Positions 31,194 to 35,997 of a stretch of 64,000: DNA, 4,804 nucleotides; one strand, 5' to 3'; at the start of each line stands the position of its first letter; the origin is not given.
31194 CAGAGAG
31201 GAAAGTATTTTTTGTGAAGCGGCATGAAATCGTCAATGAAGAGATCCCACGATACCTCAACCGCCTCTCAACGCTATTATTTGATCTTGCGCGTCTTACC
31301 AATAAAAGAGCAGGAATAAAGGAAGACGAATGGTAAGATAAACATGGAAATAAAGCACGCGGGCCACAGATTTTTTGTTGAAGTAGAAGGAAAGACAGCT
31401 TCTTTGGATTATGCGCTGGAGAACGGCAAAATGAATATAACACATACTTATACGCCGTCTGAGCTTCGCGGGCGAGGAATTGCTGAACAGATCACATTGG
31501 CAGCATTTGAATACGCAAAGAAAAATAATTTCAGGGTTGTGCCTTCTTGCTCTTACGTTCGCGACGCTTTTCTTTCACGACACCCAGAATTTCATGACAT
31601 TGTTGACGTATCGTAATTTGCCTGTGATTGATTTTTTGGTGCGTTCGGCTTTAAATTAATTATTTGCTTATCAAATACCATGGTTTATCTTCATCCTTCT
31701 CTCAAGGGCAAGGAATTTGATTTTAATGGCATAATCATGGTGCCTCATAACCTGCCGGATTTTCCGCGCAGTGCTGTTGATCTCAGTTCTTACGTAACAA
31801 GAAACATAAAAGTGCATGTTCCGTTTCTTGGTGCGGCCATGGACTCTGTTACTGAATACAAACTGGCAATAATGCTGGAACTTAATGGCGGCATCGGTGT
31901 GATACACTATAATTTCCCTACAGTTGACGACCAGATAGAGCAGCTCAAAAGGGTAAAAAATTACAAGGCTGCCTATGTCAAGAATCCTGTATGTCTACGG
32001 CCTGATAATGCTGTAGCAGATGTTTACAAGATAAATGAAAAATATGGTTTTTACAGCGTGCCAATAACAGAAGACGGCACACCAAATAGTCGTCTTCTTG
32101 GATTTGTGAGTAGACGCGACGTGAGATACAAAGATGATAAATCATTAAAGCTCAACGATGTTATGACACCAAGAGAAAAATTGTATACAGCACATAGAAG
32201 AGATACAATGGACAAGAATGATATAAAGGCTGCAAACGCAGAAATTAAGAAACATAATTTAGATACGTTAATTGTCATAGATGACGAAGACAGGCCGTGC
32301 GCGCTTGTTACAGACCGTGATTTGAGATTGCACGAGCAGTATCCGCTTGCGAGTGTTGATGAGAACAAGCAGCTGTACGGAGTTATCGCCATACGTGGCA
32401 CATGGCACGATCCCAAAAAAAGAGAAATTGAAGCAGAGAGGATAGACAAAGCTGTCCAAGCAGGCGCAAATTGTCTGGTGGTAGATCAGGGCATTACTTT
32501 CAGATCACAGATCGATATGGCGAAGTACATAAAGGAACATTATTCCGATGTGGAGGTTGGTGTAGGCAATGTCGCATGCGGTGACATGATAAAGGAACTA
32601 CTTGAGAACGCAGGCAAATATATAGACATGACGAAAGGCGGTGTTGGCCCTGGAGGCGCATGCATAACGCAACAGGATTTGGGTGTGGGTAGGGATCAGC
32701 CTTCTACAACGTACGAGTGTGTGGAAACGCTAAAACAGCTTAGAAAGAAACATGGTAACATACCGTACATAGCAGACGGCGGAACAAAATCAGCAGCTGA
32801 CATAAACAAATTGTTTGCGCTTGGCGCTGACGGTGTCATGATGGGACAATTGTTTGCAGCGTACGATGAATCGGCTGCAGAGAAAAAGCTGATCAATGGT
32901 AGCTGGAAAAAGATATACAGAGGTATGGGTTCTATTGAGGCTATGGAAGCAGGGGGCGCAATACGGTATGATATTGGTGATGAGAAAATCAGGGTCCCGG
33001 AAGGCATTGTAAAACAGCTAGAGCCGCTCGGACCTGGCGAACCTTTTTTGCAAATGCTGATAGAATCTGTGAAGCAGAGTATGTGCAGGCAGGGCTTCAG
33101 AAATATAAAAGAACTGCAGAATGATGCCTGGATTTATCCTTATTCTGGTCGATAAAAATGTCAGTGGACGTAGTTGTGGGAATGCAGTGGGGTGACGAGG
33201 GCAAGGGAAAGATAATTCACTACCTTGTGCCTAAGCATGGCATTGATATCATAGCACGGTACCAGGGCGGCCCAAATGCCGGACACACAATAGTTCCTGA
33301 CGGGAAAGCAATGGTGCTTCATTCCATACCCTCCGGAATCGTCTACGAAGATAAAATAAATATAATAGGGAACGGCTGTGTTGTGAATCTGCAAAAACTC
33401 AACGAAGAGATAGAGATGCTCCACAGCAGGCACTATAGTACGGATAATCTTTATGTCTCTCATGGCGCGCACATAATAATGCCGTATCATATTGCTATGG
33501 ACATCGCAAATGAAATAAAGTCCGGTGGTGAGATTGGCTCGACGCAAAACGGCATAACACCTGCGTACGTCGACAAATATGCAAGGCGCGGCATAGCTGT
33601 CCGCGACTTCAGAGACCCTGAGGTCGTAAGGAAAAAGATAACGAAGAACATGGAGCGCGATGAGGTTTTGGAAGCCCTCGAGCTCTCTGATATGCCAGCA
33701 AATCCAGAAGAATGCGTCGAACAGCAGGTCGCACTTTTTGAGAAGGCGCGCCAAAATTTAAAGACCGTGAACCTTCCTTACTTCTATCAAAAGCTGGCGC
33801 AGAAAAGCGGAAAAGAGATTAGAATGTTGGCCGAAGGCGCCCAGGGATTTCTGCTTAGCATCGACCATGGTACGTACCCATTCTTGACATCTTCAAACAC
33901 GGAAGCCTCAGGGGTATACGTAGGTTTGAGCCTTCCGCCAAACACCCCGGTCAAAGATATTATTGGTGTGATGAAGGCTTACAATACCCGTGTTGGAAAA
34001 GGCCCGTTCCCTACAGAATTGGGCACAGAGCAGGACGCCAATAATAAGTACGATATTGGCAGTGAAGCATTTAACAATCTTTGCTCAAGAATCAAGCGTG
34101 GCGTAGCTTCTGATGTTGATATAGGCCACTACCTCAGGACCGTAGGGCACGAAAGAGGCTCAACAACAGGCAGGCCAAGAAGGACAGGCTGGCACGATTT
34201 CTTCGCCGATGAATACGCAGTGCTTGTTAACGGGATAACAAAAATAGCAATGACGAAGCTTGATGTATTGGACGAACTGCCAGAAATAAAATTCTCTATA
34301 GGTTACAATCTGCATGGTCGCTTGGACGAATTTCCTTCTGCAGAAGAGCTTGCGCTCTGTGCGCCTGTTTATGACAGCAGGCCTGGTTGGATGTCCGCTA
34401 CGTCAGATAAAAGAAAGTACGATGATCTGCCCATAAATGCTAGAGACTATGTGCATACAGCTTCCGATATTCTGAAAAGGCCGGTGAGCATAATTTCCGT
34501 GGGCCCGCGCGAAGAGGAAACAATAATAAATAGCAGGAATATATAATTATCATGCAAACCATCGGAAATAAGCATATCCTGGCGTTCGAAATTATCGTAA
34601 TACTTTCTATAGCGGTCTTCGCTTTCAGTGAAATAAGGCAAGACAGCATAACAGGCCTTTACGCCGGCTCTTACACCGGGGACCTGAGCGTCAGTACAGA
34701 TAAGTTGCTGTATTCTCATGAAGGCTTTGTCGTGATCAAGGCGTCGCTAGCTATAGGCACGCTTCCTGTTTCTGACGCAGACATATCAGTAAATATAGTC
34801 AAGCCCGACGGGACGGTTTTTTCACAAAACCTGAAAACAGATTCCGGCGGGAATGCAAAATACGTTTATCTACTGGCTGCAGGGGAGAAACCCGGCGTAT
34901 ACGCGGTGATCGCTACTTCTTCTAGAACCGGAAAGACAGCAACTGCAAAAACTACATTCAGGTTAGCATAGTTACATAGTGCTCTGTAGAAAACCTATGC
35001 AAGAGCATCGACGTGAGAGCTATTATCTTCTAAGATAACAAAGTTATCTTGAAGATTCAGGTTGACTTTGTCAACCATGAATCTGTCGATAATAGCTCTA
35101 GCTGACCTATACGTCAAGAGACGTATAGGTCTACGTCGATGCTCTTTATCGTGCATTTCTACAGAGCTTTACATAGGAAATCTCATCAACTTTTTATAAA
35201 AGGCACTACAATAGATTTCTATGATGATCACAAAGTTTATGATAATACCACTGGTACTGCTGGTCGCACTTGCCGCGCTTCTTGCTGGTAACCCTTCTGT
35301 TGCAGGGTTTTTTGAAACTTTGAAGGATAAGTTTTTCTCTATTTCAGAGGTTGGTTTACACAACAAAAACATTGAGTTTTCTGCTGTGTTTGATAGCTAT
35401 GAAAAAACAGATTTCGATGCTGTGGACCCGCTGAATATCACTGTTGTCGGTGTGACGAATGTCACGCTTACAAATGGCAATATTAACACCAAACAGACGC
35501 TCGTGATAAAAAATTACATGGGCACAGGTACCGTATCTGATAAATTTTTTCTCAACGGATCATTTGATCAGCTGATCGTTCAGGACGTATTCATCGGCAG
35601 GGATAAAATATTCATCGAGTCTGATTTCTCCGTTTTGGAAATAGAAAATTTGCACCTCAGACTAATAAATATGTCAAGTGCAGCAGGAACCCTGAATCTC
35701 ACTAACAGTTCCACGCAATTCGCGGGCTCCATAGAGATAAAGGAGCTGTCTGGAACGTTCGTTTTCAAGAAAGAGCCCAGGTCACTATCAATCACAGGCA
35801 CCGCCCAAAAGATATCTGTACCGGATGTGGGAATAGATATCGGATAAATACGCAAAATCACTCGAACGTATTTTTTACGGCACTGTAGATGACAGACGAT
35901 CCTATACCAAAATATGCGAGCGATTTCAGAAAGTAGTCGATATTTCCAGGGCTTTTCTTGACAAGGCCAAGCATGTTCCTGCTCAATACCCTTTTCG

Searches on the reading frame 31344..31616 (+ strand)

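Call 101: search_protein_families(library=pfam, proteins=[window:31344-31616:+], max_evalue=0.00001)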
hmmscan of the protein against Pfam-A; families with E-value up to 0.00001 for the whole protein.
window:31344-31616:+ (90 aa): 1 family
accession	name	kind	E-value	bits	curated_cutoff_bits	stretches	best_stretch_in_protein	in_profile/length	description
PF14542.12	Acetyltransf_CG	-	1.6e-24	86.2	30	1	9-86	1-80/80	GCN5-related N-acetyl-transferase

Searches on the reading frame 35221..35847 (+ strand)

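Call 3: search_protein_families(library=pfam, proteins=[window:35221-35847:+], max_evalue=0.1)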
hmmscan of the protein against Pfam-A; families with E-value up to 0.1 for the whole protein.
window:35221-35847:+ (208 aa): 1 family
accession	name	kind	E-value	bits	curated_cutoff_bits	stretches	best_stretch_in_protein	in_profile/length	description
PF03212.20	Pertactin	-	0.047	14.1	22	1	90-164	22-97/121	Pertactin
